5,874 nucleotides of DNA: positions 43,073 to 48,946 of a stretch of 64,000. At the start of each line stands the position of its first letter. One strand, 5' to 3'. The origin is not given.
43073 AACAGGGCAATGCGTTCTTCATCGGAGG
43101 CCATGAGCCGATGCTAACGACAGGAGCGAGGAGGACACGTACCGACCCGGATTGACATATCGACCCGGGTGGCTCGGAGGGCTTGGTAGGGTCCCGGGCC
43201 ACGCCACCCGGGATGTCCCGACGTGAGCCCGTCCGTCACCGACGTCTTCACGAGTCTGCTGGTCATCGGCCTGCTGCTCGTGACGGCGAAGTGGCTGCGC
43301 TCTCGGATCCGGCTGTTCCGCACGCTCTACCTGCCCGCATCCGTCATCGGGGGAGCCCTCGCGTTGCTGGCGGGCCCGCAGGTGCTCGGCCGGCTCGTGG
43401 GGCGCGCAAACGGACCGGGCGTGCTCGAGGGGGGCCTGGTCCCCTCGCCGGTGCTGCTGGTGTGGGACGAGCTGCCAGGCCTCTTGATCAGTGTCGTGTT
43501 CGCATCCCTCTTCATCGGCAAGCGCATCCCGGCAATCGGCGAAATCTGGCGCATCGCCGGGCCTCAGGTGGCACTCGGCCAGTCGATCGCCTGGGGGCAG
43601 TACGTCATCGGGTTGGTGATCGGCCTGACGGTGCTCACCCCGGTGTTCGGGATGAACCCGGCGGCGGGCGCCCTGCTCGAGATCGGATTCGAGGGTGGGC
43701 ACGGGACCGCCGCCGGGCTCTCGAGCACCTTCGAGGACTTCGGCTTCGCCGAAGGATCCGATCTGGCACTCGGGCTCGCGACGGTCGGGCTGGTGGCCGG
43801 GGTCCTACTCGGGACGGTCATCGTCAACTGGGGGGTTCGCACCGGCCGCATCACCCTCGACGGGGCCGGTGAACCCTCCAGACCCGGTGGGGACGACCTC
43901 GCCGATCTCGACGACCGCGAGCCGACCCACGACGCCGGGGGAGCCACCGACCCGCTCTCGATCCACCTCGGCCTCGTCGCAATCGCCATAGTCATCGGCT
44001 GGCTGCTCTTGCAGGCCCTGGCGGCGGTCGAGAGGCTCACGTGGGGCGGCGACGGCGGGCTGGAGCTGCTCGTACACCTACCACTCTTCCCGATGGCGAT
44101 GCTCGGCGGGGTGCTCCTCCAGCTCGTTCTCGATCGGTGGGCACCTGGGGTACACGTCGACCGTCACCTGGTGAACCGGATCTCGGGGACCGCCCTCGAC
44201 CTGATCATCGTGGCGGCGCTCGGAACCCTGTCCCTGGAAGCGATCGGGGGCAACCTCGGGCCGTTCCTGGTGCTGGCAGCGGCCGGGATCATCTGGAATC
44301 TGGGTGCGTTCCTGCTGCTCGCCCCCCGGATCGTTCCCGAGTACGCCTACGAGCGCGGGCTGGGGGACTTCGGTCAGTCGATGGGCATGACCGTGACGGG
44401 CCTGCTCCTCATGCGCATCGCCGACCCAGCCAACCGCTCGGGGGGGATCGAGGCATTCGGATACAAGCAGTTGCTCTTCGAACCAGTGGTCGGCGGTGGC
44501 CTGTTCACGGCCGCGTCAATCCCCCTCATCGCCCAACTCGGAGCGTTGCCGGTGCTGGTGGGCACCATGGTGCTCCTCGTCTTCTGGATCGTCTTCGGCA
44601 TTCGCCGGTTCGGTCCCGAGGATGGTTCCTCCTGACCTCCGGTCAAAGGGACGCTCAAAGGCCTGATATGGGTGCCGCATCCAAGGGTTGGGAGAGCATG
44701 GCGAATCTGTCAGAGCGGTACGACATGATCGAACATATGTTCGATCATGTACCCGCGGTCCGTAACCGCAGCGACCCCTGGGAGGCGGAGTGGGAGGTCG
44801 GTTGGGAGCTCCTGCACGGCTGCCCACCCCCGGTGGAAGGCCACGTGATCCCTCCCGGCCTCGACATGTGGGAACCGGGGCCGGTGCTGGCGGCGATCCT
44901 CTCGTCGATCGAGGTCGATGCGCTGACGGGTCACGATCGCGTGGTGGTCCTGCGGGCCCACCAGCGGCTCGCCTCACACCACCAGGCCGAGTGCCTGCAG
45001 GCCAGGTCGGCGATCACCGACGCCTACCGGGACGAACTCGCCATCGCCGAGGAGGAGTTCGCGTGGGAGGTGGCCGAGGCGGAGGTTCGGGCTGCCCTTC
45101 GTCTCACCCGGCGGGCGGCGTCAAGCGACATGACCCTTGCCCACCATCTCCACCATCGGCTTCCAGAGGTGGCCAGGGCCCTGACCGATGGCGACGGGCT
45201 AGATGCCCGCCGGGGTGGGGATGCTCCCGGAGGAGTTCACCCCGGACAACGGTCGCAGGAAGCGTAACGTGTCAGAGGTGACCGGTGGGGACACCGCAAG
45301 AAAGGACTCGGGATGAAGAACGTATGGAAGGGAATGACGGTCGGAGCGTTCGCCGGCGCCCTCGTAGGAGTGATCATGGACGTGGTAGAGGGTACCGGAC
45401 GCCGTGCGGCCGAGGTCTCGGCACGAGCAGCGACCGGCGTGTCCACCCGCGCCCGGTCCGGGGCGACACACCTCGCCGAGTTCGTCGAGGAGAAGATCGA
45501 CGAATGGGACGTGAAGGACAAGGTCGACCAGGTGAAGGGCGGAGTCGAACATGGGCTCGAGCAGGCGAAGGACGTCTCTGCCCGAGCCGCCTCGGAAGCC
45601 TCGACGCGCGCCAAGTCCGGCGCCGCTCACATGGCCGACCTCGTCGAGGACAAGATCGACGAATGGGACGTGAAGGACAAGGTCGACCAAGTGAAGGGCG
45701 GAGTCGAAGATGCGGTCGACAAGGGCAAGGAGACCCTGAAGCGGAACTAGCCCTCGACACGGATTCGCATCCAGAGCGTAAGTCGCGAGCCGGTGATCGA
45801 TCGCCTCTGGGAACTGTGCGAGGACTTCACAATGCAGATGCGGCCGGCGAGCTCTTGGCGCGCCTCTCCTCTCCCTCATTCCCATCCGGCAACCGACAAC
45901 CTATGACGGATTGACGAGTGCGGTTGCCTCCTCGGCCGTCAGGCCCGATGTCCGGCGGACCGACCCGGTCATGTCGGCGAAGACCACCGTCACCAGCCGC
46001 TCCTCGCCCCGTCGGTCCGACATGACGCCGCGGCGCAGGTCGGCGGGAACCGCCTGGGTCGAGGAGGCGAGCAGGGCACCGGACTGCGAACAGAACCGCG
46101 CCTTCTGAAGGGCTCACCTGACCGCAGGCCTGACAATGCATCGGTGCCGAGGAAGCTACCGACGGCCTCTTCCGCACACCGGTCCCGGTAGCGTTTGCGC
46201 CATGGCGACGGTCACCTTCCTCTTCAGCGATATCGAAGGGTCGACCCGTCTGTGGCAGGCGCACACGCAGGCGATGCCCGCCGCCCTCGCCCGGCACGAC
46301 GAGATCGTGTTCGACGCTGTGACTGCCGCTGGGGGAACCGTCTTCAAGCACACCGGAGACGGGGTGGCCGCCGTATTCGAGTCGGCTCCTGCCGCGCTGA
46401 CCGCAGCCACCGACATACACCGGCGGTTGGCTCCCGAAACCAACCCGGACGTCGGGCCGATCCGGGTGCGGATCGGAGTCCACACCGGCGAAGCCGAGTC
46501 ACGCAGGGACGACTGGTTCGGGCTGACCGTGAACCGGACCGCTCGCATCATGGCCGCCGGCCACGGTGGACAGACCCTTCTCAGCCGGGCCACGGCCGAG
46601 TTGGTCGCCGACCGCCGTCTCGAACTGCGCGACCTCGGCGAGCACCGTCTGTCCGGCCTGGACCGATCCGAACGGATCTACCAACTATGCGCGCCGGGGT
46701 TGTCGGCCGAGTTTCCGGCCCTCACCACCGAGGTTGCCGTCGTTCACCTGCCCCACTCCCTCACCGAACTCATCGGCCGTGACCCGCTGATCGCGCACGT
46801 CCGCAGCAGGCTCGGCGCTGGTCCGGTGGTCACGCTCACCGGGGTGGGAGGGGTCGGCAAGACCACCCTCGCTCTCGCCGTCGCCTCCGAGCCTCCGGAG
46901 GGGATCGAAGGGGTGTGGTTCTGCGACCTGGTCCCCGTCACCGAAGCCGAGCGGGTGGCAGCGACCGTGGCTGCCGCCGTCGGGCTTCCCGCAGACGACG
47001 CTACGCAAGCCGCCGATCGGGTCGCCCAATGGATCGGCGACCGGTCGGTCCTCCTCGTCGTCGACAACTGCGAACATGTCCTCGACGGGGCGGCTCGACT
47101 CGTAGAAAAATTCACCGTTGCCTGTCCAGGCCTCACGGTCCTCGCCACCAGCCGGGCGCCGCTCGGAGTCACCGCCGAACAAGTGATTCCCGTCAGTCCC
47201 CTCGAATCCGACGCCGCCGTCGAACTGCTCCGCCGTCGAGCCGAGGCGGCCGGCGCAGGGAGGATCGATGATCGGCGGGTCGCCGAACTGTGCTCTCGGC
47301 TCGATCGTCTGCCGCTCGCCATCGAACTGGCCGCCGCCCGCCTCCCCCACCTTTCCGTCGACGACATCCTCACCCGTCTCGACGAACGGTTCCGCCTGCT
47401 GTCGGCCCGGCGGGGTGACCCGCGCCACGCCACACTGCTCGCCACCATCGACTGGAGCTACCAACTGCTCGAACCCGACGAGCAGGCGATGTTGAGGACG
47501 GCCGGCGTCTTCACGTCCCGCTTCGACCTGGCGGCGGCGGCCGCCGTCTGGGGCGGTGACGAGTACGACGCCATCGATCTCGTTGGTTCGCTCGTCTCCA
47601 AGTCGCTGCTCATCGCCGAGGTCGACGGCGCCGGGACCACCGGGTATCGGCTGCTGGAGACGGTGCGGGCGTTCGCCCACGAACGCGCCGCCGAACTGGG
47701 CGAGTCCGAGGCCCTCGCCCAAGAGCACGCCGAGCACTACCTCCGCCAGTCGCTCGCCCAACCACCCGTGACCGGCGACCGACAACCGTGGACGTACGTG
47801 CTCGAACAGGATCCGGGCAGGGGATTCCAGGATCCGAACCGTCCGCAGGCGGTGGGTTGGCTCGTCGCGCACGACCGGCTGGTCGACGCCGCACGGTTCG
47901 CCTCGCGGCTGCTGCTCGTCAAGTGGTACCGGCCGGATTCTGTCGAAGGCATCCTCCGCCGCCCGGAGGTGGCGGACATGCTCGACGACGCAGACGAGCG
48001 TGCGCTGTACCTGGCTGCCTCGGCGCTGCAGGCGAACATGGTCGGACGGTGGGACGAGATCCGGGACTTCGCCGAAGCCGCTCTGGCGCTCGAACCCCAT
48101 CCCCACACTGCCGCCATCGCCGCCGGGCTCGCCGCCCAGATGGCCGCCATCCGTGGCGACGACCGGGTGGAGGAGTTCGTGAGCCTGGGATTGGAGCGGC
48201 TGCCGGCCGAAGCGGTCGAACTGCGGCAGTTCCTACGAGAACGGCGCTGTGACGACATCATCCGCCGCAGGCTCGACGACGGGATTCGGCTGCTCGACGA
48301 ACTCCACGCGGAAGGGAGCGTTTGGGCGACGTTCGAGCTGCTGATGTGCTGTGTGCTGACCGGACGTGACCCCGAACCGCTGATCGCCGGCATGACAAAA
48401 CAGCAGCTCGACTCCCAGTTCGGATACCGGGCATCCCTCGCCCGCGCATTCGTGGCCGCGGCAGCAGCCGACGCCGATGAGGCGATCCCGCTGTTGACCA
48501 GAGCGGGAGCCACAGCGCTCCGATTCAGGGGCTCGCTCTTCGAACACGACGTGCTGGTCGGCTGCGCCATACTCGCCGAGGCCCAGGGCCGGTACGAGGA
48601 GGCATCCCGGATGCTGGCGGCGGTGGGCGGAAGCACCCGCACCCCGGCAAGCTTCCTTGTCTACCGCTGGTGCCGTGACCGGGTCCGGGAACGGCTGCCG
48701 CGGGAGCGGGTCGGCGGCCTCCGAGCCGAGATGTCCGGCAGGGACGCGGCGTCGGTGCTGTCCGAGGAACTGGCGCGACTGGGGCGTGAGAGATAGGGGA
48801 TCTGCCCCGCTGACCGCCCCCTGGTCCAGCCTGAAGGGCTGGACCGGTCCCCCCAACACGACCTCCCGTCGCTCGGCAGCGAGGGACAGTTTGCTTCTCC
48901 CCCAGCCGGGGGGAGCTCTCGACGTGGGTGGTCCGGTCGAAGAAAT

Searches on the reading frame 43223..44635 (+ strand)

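Call 72: search_protein_families(library=pfam, proteins=[window:43223-44635:+], max_evalue=0.00001)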
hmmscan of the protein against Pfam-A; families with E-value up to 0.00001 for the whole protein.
window:43223-44635:+ (470 aa): 1 family
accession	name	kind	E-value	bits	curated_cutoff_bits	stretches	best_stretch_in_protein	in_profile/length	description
PF03616.19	Glt_symporter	-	1.4e-15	57.3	26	1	113-351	90-311/368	Sodium/glutamate symporter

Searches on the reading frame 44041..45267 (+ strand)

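Call 72: search_protein_families(library=pfam, proteins=[window:44041-45267:+], max_evalue=0.00001)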
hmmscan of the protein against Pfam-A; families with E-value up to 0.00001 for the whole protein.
window:44041-45267:+ (408 aa): 1 family
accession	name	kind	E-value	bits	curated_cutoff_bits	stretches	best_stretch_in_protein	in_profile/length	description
PF02720.22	DUF222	-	9e-06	25.7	24.4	0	335-385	29-79/306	Domain of unknown function (DUF222)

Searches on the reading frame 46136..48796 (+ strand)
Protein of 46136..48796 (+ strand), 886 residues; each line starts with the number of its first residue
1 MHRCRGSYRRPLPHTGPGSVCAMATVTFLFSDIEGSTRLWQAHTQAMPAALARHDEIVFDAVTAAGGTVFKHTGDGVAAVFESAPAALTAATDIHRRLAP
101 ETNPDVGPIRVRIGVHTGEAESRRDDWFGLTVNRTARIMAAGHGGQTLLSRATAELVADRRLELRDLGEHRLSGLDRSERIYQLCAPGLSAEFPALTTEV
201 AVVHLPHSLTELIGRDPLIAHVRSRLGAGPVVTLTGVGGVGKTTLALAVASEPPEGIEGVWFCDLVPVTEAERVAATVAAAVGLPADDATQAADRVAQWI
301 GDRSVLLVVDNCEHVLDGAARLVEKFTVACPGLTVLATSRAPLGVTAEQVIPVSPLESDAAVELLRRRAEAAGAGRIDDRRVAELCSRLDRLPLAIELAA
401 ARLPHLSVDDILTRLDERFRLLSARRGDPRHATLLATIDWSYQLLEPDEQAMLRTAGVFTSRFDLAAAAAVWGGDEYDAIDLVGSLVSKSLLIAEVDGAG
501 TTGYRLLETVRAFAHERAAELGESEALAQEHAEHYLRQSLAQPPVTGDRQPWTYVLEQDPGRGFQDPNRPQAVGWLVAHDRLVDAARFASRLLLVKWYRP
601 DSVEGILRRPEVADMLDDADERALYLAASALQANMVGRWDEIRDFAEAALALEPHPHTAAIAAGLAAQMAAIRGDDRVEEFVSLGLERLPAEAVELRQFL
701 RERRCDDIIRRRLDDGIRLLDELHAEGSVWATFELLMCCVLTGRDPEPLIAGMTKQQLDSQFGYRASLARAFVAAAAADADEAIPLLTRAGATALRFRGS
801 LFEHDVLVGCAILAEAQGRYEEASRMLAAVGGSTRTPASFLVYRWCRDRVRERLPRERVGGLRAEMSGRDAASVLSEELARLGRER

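Call 39: find_encoding_contigs(protein=window:46136-48796:+, flank=10000, max_places=4)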
Protein window:46136-48796:+ (886 aa): no gene with exactly this product is on record in the collection.
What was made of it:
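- Tried and rejected: Look-up of the 886-aa regulator next to the 48846 site failed because there was no identical protein (call 39), so that site was not compared across strains.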
